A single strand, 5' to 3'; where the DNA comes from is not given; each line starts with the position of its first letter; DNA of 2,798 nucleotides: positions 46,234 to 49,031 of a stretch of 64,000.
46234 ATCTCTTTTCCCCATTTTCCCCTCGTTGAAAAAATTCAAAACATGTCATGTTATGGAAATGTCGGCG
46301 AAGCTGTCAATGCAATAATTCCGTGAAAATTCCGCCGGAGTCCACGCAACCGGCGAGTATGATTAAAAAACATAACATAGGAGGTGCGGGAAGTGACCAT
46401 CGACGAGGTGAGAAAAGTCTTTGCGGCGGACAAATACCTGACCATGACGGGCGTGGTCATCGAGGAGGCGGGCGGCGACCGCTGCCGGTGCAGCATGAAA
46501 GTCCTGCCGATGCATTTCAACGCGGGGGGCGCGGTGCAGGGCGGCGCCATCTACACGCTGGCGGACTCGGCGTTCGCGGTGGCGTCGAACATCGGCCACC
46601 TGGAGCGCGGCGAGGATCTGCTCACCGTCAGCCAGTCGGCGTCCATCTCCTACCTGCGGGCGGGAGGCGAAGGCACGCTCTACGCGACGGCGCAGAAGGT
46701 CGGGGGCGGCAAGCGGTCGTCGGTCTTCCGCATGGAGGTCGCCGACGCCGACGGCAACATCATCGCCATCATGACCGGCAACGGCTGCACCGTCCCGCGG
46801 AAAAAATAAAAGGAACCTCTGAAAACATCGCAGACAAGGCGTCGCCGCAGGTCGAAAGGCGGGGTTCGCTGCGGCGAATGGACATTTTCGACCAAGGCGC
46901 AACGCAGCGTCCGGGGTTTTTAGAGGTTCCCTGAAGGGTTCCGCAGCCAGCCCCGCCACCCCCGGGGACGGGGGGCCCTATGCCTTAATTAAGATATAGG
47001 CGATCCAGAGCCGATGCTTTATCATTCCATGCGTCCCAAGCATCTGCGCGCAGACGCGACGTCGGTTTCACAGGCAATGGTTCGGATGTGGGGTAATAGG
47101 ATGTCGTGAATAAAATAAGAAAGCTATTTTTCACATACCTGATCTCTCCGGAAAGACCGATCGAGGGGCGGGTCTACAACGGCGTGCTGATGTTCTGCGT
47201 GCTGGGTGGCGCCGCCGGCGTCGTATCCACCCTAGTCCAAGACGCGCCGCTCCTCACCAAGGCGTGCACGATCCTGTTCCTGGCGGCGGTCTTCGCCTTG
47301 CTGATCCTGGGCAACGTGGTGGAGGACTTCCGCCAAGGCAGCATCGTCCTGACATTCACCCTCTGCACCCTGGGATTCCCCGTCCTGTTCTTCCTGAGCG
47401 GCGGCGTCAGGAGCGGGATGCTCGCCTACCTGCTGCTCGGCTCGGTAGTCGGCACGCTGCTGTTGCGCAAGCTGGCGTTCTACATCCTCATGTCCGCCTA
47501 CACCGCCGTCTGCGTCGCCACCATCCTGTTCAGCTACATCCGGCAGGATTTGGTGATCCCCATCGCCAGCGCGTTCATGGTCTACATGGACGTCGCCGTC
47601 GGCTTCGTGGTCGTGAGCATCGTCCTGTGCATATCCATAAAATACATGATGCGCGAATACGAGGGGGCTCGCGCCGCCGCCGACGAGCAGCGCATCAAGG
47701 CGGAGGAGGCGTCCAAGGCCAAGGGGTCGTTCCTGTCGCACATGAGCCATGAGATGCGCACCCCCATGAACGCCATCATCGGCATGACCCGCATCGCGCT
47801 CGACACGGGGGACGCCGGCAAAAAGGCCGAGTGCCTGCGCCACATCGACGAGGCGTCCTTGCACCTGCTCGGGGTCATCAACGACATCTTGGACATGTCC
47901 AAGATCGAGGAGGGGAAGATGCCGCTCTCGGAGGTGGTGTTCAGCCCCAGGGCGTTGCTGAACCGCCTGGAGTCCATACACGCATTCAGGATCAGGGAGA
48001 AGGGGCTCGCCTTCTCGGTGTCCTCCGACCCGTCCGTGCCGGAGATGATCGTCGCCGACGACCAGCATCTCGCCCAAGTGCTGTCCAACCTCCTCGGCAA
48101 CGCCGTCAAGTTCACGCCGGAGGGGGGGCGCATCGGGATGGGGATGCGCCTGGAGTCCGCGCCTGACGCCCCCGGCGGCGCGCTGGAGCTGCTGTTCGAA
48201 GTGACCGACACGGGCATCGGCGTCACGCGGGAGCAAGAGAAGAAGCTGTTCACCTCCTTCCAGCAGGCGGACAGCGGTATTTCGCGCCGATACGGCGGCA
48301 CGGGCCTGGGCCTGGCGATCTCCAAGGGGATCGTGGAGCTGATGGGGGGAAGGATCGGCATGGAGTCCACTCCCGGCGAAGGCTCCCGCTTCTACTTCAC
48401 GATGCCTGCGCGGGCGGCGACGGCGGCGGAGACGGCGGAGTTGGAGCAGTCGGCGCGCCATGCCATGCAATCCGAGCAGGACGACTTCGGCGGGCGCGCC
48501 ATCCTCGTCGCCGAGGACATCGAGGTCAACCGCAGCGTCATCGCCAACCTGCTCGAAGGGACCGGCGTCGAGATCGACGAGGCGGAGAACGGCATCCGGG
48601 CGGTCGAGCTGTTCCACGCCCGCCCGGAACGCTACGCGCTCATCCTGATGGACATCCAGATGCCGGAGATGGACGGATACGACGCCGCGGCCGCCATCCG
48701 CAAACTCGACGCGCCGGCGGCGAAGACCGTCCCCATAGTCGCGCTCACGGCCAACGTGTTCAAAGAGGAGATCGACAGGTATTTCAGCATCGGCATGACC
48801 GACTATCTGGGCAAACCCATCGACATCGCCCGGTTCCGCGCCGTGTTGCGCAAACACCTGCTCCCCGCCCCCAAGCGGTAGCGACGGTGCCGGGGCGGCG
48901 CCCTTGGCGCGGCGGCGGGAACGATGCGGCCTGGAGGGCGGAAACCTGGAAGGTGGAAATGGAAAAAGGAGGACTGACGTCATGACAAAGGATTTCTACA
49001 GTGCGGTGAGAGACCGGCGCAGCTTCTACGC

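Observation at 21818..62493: Eight copies of an unannotated ~120-bp nested-palindrome element (MITE/ERIC-like repeat family)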

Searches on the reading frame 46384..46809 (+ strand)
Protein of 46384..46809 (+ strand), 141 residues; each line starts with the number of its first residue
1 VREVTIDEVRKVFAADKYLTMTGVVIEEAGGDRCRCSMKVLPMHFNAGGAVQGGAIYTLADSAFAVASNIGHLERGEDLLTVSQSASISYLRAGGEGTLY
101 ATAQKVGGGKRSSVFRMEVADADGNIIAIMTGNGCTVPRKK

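Call 27: search_protein_families(library=pfam, proteins=[window:46384-46809:+], max_evalue=0.00001)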
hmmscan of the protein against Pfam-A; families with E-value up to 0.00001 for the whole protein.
window:46384-46809:+ (141 aa): 1 family
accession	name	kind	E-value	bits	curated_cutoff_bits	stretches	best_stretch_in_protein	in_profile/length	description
PF03061.28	4HBT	-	9e-09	36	20.6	1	49-126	2-77/79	Thioesterase superfamily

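Call 65: find_encoding_contigs(protein=window:46384-46809:+, flank=10000, max_places=10)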
Protein window:46384-46809:+ (141 aa): no gene with exactly this product is on record in the collection.

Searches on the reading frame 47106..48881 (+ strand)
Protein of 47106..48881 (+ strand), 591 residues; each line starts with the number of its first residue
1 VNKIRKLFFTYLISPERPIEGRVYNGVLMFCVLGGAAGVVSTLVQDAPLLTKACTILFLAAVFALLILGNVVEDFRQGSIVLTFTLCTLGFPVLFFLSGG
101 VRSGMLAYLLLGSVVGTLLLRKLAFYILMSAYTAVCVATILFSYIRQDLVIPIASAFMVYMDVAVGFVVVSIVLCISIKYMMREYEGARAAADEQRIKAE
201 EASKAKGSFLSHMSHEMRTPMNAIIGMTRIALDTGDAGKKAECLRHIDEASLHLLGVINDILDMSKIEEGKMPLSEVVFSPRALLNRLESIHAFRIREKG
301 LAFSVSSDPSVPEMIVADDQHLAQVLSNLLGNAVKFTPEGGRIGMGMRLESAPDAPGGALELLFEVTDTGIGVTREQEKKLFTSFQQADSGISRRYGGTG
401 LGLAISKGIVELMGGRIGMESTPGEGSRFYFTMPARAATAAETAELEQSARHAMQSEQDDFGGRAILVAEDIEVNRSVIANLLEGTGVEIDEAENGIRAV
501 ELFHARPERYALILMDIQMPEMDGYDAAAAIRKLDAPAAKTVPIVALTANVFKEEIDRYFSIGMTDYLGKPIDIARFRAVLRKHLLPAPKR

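Call 27: search_protein_families(library=pfam, proteins=[window:47106-48881:+], max_evalue=0.00001)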
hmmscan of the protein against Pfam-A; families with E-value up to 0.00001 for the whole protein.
window:47106-48881:+ (591 aa): 3 families
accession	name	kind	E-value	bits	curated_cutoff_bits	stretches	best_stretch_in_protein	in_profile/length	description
PF02518.31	HATPase_c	-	1.7e-27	96.5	26.4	1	318-436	2-110/111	Histidine kinase-, DNA gyrase B-, and HSP90-like ATPase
PF00072.30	Response_reg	-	8.5e-23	81.1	30.2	1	466-581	1-110/111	Response regulator receiver domain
PF00512.31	HisKA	-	9.7e-17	61.2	26.9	1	205-270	1-66/66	His Kinase A (phospho-acceptor) domain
